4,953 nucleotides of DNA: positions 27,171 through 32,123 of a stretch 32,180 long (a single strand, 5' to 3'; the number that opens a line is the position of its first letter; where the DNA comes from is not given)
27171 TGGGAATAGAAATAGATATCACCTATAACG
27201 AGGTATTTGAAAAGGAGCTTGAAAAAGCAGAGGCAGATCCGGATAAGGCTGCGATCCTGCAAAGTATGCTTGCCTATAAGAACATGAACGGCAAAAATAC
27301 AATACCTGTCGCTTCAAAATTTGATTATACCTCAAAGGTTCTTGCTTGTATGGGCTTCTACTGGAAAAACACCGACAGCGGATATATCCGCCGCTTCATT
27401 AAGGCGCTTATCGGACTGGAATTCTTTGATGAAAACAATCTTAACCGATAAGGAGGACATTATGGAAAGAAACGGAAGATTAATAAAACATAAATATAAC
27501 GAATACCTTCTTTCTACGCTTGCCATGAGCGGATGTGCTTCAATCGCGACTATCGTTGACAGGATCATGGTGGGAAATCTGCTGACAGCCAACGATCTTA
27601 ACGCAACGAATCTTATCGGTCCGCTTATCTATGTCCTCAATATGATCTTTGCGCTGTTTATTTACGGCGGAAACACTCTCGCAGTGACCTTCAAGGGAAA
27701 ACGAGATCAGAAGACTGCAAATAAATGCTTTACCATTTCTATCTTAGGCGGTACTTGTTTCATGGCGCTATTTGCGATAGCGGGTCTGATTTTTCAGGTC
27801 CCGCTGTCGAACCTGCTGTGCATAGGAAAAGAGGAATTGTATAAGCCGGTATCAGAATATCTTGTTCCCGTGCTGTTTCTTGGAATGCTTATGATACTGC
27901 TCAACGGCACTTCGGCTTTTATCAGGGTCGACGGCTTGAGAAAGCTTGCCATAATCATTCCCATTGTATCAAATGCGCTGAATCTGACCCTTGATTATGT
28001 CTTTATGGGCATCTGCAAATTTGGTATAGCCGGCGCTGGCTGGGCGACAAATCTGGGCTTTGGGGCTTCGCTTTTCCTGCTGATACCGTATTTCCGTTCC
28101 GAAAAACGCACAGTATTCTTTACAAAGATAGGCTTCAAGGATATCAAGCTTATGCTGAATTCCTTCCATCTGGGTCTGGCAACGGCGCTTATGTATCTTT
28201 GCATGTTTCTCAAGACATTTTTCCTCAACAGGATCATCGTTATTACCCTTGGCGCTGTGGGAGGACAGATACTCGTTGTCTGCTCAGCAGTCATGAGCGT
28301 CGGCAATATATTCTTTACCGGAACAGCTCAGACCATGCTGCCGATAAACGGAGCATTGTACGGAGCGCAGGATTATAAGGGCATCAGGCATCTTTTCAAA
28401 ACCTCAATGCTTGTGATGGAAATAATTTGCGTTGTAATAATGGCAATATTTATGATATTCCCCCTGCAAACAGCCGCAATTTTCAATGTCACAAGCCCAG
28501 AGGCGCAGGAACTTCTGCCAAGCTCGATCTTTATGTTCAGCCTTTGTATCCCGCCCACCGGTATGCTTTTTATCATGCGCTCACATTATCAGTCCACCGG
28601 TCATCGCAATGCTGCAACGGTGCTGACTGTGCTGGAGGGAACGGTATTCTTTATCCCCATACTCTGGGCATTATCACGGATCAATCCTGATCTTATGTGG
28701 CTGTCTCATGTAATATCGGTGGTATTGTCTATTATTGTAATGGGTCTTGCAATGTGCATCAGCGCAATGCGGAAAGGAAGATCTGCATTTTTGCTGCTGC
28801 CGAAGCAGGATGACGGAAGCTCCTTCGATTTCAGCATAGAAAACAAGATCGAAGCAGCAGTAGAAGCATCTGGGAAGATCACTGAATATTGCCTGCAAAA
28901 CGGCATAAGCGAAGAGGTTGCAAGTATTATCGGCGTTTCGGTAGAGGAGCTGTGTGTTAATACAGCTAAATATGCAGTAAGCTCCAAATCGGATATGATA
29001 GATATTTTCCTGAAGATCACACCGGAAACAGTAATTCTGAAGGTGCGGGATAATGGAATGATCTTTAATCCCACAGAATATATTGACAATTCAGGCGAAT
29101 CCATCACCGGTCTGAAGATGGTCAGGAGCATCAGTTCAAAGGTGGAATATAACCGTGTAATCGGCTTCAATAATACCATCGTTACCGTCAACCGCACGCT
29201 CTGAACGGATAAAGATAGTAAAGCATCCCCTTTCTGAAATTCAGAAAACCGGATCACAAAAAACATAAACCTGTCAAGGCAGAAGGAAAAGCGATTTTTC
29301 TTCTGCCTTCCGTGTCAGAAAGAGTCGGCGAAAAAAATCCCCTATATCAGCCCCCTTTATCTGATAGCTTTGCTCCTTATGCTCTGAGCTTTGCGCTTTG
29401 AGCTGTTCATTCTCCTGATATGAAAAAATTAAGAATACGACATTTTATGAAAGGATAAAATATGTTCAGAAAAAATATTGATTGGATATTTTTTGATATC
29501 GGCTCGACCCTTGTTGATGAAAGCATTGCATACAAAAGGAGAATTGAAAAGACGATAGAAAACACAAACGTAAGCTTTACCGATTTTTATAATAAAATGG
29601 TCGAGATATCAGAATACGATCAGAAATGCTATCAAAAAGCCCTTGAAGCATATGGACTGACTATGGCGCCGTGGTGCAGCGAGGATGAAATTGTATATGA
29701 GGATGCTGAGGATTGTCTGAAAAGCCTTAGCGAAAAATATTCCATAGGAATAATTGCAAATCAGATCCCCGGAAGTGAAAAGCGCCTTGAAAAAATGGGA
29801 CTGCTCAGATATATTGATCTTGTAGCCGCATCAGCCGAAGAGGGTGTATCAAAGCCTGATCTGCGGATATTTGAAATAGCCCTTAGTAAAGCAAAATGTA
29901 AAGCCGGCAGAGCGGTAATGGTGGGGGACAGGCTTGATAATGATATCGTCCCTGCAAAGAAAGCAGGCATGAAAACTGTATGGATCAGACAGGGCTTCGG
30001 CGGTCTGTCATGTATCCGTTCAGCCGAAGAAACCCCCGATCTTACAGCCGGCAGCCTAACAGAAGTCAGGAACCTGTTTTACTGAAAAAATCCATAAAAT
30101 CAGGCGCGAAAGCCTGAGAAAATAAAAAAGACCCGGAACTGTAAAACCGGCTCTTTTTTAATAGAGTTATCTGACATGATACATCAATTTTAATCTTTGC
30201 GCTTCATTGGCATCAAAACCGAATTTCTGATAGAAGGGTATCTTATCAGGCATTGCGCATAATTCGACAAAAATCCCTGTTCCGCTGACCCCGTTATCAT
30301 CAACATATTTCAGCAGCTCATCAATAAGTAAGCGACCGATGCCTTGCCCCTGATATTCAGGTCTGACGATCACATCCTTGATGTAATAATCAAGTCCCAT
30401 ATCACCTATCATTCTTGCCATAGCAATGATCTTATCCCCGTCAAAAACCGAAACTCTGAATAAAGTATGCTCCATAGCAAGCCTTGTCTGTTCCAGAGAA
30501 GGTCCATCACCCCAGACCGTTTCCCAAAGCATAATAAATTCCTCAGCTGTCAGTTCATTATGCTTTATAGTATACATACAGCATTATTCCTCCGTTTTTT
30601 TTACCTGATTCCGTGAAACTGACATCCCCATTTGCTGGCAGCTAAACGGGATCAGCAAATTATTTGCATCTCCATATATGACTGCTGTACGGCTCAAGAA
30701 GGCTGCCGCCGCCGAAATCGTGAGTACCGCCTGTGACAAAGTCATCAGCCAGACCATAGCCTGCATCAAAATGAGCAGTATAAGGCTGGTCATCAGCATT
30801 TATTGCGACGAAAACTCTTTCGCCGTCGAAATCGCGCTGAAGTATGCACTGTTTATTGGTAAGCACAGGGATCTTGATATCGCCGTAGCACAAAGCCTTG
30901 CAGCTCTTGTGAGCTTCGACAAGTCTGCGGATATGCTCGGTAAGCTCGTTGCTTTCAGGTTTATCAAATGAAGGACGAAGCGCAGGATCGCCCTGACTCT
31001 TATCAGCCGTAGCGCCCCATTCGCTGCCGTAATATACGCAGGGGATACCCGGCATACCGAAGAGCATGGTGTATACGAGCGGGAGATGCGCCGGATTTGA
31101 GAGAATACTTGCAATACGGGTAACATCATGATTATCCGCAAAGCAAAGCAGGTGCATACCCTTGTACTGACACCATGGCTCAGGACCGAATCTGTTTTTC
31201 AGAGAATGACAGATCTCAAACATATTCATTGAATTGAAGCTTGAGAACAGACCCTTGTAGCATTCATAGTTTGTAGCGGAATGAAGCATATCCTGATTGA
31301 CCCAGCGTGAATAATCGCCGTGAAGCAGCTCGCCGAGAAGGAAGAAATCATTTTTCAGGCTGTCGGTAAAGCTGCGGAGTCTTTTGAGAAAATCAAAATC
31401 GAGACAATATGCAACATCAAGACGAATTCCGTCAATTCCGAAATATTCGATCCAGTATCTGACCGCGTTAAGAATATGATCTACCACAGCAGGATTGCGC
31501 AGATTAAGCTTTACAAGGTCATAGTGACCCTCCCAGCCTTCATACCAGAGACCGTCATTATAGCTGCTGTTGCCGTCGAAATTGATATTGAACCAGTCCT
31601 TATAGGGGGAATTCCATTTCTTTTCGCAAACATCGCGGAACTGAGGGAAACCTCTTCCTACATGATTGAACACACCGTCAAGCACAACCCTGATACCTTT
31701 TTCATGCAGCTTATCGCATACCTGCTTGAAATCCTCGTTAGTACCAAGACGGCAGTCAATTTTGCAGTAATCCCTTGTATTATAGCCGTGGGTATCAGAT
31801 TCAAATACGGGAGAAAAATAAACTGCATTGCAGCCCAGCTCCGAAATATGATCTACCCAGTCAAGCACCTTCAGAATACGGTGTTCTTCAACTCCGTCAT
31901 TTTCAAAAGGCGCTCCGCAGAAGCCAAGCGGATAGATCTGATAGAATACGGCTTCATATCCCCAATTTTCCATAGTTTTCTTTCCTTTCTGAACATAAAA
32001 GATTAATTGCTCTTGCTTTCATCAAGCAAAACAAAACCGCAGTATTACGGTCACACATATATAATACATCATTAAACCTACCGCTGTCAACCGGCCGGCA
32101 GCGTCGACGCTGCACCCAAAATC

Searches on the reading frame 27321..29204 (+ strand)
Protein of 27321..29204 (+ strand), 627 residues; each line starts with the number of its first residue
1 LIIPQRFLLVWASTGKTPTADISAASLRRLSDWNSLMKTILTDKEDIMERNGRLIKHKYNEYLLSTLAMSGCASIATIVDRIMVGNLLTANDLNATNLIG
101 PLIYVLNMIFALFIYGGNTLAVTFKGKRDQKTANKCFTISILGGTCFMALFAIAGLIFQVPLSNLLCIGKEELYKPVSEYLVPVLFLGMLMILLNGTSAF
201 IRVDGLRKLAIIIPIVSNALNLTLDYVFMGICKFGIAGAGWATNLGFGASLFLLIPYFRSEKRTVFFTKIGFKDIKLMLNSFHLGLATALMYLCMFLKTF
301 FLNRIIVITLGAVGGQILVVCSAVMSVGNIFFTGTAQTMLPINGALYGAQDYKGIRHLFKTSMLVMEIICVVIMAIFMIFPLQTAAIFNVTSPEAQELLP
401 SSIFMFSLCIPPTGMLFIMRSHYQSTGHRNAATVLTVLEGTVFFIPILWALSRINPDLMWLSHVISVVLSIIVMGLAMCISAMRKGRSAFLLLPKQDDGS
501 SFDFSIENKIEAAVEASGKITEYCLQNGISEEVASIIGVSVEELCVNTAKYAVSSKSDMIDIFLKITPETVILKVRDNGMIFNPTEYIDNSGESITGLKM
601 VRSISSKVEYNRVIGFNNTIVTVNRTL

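Call 4: search_protein_families(library=pfam, proteins=[window:27321-29204:+])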
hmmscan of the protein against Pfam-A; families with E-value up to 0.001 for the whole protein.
window:27321-29204:+ (627 aa): 2 families
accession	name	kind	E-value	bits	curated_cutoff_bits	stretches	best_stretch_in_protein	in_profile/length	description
PF01554.23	MatE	-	4.5e-12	46.4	24.9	2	73-227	9-161/161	MatE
PF13581.12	HATPase_c_2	-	9.5e-10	39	27.4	1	508-612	3-116/127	Histidine kinase-like ATPase domain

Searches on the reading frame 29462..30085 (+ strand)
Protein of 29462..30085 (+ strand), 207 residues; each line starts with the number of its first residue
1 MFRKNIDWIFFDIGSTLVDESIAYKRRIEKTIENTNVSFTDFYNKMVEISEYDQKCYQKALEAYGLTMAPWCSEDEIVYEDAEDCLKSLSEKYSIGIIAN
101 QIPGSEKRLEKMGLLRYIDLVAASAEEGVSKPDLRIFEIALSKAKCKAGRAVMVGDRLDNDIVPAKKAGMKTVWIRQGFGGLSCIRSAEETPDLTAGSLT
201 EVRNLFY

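Call 4: search_protein_families(library=pfam, proteins=[window:29462-30085:+])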
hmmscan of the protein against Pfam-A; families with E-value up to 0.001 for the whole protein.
window:29462-30085:+ (207 aa): 4 families
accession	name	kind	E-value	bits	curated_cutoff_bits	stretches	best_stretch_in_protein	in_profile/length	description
PF13419.12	HAD_2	-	1.3e-16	61.6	23.8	1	54-175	60-178/178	Haloacid dehalogenase-like hydrolase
PF00702.32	Hydrolase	-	1.1e-14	55.7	26.4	1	6-169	1-191/191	haloacid dehalogenase-like hydrolase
PF13242.12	Hydrolase_like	-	1.4e-14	54.2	22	1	130-201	3-74/75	HAD-hyrolase-like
PF09419.16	PGP_phosphatase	-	0.00047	20.2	20.4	1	148-178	136-166/168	Mitochondrial PGP phosphatase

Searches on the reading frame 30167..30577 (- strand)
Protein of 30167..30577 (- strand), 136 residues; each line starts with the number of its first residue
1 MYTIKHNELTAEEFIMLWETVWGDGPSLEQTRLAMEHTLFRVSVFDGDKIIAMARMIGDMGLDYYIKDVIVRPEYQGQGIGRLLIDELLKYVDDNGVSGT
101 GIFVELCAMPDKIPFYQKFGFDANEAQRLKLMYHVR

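Call 4: search_protein_families(library=pfam, proteins=[window:30167-30577:-])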
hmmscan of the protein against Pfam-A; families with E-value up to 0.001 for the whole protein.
window:30167-30577:- (136 aa): 5 families
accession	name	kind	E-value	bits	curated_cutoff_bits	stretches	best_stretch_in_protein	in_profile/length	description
PF00583.31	Acetyltransf_1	-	1.8e-14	54.4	20.7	1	17-121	11-116/116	Acetyltransferase (GNAT) family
PF13673.13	Acetyltransf_10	-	1e-13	51.8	23.6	1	35-127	27-113/128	Acetyltransferase (GNAT) domain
PF13508.13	Acetyltransf_7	-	1.4e-13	51.4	27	1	45-121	9-82/84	Acetyltransferase (GNAT) domain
PF13527.13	Acetyltransf_9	-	7.4e-08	32.9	25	1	65-122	74-125/127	Acetyltransferase (GNAT) domain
PF14542.12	Acetyltransf_CG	-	0.00023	21.6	30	1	64-97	25-58/80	GCN5-related N-acetyl-transferase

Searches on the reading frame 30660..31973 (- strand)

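Call 4: search_protein_families(library=pfam, proteins=[window:30660-31973:-])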
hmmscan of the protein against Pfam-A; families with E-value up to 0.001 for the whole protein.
window:30660-31973:- (437 aa): 1 family
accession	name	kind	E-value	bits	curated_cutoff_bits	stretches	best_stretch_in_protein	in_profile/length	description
PF00128.31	Alpha-amylase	-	1.2e-51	176.8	22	1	36-325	21-360/446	Alpha amylase, catalytic domain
